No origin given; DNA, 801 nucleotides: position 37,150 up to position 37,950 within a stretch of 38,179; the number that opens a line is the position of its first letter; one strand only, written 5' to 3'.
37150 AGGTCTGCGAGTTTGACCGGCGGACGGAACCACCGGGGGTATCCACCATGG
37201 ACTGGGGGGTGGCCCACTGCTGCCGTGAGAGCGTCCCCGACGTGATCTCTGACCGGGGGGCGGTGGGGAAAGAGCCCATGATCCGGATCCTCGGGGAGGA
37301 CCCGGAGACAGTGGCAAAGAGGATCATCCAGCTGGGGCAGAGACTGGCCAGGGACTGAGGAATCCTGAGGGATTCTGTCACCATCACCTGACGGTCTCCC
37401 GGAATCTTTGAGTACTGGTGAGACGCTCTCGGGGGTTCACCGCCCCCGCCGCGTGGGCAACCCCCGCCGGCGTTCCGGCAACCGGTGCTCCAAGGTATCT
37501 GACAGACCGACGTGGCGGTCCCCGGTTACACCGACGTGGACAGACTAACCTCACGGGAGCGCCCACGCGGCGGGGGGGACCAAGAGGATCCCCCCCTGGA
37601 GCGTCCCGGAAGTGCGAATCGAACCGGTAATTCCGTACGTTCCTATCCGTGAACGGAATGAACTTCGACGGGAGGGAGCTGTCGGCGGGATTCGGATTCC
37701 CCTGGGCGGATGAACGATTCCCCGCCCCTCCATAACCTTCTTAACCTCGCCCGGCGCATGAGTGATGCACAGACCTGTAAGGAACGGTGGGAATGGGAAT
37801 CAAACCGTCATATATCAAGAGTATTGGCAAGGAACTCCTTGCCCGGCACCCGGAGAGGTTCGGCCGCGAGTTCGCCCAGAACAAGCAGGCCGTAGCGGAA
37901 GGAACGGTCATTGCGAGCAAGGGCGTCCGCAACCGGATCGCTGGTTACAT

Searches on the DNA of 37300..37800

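Call 12: search_rna_families(source=window, start=37300, end=37800, threshold=evalue, max_evalue=10)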
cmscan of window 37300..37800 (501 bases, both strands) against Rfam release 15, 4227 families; matches with E-value up to 10: 9.
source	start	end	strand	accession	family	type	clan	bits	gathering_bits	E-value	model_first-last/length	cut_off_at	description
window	37480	37546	-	RF03547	Flavi_xrRNA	Cis-reg;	-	19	37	3.3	1-80/80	no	General Flavivirus exoribonuclease-resistant RNA element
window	37464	37536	-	RF00755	mir-542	Gene; miRNA;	-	16.4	70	1.5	1-80/80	no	mir-542 microRNA precursor family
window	37483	37564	-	RF00255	mir-218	Gene; miRNA;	-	15.5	62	1.4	1-82/82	no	mir-218 microRNA precursor family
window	37555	37613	+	RF02945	Corio-PBP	Gene; sRNA;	-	15.1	63.5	6.1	1-74/74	no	Corio-PBP RNA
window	37573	37604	+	RF01785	blv_FSE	Cis-reg; frameshift_element;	-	14.9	34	4.9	1-27/27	no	ribosomal frameshift site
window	37377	37456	-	RF00043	Plasmid_R1162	Gene; antisense;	-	14.9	55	6.1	1-75/75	no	R1162-like plasmid antisense RNA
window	37498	37629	-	RF02354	BjrC80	Gene; sRNA;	-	14.4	80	2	1-162/162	no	Bradyrhizobiaceae sRNA BjrC80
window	37437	37519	-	RF01386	isrB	Gene; sRNA;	-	14.4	35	5.1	1-87/87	no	isrB Hfq binding RNA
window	37317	37372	+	RF02161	PART1_3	Gene; lncRNA;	-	11.9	40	3.8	63-131/131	no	Prostate androgen-regulated transcript 1 conserved region 3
